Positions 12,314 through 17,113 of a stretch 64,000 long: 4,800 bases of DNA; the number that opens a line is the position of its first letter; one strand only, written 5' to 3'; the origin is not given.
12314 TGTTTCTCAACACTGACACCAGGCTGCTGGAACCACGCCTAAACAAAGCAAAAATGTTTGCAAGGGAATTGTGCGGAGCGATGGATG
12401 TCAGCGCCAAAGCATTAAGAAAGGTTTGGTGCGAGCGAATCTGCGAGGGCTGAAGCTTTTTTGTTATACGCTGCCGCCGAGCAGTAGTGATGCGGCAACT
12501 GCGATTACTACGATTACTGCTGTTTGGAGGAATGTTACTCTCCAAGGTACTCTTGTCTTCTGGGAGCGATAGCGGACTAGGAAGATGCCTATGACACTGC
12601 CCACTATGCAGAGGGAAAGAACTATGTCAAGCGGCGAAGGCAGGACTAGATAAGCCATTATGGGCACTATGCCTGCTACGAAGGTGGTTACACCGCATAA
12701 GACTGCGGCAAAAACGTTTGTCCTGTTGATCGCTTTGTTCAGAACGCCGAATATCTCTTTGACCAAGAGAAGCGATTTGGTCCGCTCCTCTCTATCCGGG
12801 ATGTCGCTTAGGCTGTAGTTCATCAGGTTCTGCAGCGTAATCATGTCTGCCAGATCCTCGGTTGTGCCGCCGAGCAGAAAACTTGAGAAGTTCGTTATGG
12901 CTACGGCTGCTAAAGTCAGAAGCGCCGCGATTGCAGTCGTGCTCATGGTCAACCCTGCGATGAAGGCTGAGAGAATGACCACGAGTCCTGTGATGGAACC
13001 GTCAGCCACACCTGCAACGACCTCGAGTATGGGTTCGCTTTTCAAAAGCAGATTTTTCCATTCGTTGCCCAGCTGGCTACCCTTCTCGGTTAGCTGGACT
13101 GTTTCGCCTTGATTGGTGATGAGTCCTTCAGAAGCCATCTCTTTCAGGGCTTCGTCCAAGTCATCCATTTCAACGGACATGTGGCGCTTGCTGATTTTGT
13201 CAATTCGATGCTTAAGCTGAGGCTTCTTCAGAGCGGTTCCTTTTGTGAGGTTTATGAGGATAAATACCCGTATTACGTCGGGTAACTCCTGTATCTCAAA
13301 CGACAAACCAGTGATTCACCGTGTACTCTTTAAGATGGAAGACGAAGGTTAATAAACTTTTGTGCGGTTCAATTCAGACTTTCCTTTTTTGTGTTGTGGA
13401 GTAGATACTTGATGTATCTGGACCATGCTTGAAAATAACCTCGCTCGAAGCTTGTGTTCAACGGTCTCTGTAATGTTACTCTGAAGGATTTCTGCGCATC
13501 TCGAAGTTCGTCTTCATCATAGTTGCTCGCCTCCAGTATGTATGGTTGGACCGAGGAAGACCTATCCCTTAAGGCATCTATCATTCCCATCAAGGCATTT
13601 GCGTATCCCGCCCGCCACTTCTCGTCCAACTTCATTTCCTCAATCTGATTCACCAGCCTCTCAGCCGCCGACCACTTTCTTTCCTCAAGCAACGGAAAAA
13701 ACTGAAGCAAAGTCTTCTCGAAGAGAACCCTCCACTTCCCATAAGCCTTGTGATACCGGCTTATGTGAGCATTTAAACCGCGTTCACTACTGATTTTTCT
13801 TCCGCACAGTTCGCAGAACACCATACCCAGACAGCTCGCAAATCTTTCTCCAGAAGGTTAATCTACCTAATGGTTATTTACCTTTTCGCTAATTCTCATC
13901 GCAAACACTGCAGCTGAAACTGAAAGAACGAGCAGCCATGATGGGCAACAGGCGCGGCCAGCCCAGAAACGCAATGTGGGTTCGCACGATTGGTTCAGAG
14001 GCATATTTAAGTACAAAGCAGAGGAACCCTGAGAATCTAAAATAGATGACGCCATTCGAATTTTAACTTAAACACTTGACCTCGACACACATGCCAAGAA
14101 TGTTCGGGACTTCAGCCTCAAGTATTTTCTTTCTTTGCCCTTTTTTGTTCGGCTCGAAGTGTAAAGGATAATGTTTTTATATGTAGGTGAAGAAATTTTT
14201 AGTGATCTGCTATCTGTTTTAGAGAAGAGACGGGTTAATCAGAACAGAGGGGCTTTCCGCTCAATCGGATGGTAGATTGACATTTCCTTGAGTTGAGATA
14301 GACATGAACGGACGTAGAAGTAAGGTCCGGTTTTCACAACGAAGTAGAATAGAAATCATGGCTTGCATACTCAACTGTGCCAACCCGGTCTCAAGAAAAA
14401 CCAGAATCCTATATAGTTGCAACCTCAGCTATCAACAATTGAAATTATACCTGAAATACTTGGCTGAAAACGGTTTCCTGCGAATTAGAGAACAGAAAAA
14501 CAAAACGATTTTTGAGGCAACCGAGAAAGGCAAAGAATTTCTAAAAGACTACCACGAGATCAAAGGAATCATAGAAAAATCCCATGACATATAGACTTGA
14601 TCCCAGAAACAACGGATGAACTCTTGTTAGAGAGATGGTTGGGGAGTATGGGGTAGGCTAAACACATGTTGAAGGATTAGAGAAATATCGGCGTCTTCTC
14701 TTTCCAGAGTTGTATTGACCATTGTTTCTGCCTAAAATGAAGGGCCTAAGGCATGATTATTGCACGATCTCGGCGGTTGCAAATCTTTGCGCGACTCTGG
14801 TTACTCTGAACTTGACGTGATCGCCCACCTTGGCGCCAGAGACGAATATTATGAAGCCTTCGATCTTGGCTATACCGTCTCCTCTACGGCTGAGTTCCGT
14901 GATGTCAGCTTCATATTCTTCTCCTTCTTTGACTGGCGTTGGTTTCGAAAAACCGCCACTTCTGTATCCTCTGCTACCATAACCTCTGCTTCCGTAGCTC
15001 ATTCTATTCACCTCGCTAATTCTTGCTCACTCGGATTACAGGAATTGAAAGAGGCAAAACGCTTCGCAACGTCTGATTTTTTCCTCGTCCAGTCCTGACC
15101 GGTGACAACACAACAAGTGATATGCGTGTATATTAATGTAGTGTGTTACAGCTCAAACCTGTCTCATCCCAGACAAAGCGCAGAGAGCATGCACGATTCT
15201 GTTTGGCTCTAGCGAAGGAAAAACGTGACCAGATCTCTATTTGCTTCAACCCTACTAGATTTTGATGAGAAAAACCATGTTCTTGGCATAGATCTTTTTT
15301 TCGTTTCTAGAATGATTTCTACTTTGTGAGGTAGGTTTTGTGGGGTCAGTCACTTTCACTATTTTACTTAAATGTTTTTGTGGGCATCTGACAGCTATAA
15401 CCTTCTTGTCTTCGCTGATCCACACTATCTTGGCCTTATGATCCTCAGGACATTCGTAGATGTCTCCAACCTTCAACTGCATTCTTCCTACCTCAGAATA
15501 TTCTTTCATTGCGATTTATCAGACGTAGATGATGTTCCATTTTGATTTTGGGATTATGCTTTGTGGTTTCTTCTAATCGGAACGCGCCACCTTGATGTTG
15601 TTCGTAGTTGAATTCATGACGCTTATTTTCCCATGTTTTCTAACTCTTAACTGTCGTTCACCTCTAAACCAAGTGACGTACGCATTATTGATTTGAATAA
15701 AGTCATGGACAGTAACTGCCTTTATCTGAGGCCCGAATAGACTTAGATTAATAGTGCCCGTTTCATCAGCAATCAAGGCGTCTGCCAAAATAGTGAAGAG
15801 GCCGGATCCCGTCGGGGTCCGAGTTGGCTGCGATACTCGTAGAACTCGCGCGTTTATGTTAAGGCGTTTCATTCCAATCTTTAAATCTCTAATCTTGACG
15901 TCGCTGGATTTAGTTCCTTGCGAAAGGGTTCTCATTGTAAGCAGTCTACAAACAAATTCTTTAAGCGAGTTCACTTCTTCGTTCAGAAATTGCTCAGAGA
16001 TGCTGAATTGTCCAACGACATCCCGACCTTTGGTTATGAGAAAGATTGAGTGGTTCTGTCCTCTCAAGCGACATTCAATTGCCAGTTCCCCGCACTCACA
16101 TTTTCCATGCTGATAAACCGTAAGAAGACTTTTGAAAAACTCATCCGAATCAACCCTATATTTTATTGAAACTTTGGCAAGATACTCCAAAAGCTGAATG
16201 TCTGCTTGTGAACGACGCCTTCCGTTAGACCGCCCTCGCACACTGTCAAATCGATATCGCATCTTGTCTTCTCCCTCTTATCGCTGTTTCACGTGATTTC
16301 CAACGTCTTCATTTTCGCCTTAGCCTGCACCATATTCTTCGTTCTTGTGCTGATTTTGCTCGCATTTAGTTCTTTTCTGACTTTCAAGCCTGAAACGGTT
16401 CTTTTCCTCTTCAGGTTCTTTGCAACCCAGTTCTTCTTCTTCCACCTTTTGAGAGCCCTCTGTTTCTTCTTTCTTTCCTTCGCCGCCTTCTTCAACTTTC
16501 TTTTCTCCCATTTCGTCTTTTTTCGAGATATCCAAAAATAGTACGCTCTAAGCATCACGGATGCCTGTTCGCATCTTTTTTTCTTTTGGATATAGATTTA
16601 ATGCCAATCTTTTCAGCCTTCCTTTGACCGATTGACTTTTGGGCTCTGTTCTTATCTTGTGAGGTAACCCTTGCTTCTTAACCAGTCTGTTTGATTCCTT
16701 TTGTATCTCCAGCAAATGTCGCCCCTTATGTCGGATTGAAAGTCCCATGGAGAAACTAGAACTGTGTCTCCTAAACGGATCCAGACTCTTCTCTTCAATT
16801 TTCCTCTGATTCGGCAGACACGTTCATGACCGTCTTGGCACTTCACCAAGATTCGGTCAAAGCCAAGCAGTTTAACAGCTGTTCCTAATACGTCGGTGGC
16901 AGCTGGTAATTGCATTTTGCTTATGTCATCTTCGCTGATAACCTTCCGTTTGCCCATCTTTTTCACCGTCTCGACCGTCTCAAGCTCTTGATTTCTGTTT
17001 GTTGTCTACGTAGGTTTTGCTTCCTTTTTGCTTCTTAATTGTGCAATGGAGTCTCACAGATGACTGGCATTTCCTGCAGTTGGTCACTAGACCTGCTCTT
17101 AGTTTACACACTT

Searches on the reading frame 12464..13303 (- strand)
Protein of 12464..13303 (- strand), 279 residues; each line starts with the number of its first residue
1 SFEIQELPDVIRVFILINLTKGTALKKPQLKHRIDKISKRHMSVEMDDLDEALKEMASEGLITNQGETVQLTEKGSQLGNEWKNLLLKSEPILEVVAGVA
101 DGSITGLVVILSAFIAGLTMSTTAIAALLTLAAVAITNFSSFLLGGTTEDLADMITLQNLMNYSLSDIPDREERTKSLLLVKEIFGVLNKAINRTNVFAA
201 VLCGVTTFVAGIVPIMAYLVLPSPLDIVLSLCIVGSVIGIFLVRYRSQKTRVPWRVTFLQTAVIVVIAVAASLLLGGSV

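Call 15: search_protein_families(library=pfam, proteins=[window:12464-13303:-], max_evalue=0.001)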
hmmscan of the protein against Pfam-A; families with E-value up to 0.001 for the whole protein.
window:12464-13303:- (279 aa): 1 family
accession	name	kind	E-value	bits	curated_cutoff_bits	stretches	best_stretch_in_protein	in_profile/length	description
PF01988.24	VIT1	-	3.1e-05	24.3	28.1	1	180-276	117-213/214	VIT family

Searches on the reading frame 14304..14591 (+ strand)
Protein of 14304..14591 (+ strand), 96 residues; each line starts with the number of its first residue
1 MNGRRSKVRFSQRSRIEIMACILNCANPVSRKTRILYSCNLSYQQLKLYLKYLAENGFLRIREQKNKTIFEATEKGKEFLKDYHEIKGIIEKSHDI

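Call 70: search_protein_families(library=pfam, proteins=[window:14304-14591:+], max_evalue=0.001)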
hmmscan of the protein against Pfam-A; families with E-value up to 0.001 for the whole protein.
window:14304-14591:+ (96 aa): 2 families
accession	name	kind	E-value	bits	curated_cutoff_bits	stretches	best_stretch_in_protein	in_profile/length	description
PF14947.12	HTH_45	-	5.8e-20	71.5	25.5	1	12-88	1-74/77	Winged helix-turn-helix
PF14277.12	DUF4364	-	2e-05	24.9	26.9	1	37-81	27-71/162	Domain of unknown function (DUF4364)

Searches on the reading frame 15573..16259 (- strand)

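Call 15: search_protein_families(library=pfam, proteins=[window:15573-16259:-], max_evalue=0.001)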
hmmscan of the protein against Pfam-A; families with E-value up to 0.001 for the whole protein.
window:15573-16259:- (228 aa): 1 family
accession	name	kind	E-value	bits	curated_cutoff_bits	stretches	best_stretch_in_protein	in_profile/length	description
PF21473.3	Ssb-like_OB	-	6e-08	33.2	24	1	154-213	37-96/97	Single-stranded DNA binding protein Ssb-like, OB fold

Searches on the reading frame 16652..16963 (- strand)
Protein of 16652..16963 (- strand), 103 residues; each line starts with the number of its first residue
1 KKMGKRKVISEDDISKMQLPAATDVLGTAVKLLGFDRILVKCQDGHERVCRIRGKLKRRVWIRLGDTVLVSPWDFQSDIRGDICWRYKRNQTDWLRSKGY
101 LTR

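Call 70: search_protein_families(library=pfam, proteins=[window:16652-16963:-], max_evalue=0.001)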
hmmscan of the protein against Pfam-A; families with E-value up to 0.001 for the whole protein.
window:16652-16963:- (103 aa): 2 families
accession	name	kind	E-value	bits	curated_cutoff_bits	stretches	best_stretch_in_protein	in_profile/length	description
PF01176.25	eIF-1a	-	7.1e-21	74.1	30.2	1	25-86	3-64/64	Translation initiation factor 1A / IF-1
PF16450.11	Prot_ATP_ID_OB_C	-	0.00018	21.7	23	1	27-72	2-46/56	Proteasomal ATPase OB C-terminal domain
